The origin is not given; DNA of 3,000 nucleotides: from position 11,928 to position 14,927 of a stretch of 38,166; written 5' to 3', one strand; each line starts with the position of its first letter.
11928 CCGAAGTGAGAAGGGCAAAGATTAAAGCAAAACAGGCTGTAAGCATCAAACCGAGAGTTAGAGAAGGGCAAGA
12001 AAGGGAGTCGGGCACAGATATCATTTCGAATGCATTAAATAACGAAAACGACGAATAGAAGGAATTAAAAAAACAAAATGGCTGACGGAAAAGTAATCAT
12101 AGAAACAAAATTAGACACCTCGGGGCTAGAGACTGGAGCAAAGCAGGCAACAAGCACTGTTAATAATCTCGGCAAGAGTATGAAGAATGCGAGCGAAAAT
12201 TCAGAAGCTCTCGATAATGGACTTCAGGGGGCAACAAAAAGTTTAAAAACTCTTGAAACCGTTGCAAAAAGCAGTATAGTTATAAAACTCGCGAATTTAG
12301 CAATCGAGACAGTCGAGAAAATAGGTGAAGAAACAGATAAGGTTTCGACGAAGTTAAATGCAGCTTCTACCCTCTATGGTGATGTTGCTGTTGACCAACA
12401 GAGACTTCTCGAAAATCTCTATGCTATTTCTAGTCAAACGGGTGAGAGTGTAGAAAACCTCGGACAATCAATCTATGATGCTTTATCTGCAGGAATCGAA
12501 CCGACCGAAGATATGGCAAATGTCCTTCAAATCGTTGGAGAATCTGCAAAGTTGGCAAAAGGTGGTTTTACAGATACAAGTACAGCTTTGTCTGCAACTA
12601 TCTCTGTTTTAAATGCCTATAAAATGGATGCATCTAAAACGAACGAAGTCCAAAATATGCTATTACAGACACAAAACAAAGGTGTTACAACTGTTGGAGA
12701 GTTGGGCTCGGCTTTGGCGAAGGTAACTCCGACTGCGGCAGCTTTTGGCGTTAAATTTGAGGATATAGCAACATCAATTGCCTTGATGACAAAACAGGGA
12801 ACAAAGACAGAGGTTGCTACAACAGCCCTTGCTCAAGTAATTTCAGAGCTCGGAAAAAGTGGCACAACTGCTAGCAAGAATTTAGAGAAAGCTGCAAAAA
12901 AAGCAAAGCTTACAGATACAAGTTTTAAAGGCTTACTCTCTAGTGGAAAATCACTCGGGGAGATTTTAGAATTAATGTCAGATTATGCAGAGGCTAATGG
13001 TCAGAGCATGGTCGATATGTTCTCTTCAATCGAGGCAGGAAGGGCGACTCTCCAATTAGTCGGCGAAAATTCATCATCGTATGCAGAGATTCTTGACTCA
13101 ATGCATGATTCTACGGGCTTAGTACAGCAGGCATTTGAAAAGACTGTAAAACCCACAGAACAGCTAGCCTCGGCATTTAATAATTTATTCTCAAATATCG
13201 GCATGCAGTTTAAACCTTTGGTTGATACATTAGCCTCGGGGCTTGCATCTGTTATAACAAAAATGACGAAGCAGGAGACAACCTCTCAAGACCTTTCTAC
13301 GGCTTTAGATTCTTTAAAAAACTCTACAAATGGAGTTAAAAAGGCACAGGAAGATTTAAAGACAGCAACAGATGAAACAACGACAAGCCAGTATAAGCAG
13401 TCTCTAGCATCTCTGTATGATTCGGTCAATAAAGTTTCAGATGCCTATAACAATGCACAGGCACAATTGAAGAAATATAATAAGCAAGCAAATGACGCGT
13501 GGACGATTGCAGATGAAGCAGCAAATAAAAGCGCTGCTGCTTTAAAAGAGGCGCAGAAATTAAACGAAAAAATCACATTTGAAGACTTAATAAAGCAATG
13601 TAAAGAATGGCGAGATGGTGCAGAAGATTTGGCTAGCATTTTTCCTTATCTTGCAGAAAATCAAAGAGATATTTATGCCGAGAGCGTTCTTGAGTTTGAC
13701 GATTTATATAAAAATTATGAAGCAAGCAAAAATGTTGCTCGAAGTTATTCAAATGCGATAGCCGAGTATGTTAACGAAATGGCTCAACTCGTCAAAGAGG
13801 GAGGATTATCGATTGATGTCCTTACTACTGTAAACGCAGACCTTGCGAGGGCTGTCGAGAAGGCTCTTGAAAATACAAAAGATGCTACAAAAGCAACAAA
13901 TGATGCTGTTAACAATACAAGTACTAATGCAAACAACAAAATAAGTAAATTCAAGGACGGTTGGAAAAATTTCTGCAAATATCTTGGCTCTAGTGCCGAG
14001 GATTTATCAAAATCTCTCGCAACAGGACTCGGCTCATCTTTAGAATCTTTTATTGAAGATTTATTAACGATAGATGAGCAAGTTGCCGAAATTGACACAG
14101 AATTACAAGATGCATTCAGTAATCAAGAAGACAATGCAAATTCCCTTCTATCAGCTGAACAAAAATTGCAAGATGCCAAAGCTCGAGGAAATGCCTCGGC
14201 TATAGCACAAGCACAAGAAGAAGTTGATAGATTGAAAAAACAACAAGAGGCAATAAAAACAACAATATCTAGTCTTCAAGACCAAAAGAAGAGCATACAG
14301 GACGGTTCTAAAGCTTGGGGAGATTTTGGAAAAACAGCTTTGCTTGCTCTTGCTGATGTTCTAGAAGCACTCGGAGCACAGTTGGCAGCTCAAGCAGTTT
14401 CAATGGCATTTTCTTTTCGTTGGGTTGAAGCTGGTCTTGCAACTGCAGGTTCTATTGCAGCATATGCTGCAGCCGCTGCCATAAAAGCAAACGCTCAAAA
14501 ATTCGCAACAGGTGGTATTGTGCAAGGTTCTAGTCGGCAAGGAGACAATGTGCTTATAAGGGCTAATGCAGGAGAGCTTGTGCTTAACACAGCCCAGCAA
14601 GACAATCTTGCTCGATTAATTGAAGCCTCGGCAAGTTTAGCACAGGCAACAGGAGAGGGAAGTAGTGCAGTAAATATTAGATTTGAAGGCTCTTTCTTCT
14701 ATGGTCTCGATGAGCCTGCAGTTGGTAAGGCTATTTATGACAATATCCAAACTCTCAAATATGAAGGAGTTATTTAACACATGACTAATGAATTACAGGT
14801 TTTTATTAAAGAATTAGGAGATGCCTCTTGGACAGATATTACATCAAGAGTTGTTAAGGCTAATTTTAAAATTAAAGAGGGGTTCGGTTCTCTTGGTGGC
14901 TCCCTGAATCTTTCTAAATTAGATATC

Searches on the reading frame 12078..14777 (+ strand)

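Call 104: search_protein_families(library=pfam, proteins=[window:12078-14777:+], max_evalue=0.001)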
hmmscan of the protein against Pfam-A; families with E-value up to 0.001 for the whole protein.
window:12078-14777:+ (899 aa): 1 family
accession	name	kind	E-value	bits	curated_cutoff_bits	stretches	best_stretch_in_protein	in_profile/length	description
PF10145.14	PhageMin_Tail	-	2e-25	90.3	33.2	1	118-302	8-182/201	Phage-related minor tail protein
